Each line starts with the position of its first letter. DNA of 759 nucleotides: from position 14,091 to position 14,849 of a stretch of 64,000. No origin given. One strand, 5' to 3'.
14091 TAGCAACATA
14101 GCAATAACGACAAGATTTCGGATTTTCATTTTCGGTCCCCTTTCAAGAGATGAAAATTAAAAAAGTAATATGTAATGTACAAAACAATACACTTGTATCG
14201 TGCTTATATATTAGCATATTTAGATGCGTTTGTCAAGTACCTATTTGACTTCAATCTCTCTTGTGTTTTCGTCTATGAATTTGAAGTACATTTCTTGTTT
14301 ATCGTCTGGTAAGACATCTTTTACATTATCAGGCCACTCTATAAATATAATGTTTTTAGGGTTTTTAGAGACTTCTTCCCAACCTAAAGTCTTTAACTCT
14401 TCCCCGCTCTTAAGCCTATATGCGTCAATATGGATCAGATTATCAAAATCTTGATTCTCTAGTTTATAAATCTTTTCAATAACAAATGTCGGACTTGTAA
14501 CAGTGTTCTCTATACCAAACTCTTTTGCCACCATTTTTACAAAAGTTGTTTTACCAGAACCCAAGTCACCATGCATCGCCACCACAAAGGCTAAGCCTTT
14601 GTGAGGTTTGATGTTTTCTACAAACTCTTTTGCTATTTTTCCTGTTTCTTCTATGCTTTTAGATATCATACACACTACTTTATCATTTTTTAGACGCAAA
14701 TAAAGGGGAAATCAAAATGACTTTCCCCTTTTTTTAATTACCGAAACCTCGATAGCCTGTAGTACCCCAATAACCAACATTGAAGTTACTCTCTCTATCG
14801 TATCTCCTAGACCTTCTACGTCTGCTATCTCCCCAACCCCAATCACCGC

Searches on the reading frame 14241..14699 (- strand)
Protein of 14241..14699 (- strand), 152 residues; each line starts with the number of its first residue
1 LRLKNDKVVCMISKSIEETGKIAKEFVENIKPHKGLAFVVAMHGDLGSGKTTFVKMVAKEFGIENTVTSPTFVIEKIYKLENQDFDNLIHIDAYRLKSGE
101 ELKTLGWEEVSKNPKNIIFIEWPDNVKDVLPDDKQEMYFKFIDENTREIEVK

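Call 6: search_protein_families(library=pfam, proteins=[window:14241-14699:-], max_evalue=1)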
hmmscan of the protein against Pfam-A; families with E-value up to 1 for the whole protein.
window:14241-14699:- (152 aa): 18 families
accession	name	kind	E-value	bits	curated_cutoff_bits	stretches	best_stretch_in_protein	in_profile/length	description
PF02367.23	TsaE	-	6.4e-34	117.1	26.6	1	14-148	2-127/128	Threonylcarbamoyl adenosine biosynthesis protein TsaE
PF00004.35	AAA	-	0.00017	22.5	21.2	1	41-121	2-64/131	ATPase family associated with various cellular activities (AAA)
PF07693.20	KAP_NTPase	-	0.0011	18.7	20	1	21-64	3-47/293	KAP family P-loop domain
PF06309.17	Torsin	-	0.0027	18.3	27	1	24-102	42-113/127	Torsin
PF13671.12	AAA_33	-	0.0052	17.5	27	1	39-83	1-43/143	AAA domain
PF03308.22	MeaB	-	0.014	14.8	23.1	1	15-61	11-57/273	Methylmalonyl Co-A mutase-associated GTPase MeaB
PF05729.18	NACHT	-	0.019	15.2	26.7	1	39-60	2-23/167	NACHT domain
PF05496.18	RuvB_N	-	0.02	15.1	27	1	40-76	36-71/159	Holliday junction DNA helicase RuvB P-loop domain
PF01712.25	dNK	-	0.028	14.6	27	1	42-64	3-25/203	Deoxynucleoside kinase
PF13207.12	AAA_17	-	0.034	14.9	27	1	47-73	5-31/136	AAA domain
PF25199.1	nSTAND_NTPase5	-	0.037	14.3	34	1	19-61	25-65/145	Novel STAND NTPase 5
PF00931.28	NB-ARC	-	0.043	13.5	23.5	1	22-61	8-42/248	NB-ARC domain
PF00485.24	PRK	-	0.059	13.6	22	1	39-93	1-52/196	Phosphoribulokinase / Uridine kinase family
PF20720.3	nSTAND3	-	0.073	13.2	27.2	1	39-82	19-62/155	Novel STAND NTPase 3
PF13401.12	AAA_22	-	0.097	13.4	27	1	40-76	8-38/130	AAA domain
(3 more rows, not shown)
